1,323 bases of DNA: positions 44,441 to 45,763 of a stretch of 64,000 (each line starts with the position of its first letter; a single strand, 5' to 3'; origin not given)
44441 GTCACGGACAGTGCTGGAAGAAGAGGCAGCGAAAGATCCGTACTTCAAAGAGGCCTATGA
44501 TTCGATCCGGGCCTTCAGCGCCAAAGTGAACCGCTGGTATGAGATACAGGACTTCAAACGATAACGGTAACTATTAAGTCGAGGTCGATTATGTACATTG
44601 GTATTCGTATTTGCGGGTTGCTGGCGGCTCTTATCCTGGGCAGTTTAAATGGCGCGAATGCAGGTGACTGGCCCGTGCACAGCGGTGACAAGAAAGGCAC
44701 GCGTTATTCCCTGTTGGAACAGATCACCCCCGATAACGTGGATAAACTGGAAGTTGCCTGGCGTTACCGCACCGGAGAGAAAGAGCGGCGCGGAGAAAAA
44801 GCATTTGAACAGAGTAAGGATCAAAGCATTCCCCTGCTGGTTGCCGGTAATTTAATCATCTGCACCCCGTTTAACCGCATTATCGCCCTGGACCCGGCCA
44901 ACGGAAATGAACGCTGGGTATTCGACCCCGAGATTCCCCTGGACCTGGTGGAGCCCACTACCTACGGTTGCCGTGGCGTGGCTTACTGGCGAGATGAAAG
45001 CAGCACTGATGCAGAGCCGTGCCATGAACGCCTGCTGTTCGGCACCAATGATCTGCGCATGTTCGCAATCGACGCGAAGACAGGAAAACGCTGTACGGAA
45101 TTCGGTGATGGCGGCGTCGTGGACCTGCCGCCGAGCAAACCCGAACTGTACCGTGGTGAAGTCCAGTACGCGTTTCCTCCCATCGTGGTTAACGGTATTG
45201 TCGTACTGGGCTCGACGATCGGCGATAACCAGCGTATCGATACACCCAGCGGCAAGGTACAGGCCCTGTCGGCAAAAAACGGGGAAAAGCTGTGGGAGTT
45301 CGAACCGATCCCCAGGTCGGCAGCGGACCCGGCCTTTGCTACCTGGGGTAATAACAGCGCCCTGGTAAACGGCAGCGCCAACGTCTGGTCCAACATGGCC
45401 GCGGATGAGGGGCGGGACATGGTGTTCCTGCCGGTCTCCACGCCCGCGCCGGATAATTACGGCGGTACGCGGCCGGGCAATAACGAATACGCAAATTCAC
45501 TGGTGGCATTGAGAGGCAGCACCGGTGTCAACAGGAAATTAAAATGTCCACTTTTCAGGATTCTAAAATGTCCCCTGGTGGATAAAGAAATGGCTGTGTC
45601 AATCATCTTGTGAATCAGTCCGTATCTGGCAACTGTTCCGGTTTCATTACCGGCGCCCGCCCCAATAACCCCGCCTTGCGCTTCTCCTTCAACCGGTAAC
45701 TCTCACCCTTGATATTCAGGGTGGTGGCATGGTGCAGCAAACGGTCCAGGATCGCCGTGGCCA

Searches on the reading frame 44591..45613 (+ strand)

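Call 94: search_protein_families(library=pfam, max_evalue=0.00001, proteins=[window:44591-45613:+])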
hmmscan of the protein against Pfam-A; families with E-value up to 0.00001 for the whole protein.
window:44591-45613:+ (340 aa): 2 families
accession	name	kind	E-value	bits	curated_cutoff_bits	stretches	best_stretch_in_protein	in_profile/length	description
PF01011.28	PQQ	-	2e-93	314.6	26.7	1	27-313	1-279/595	Glucose/ethanol/alcohol dehydrogenase, beta-propeller domain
PF13360.13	PQQ_2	-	2.3e-07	31.1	27.6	0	75-236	24-143/233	Outer membrane protein assembly factor BamB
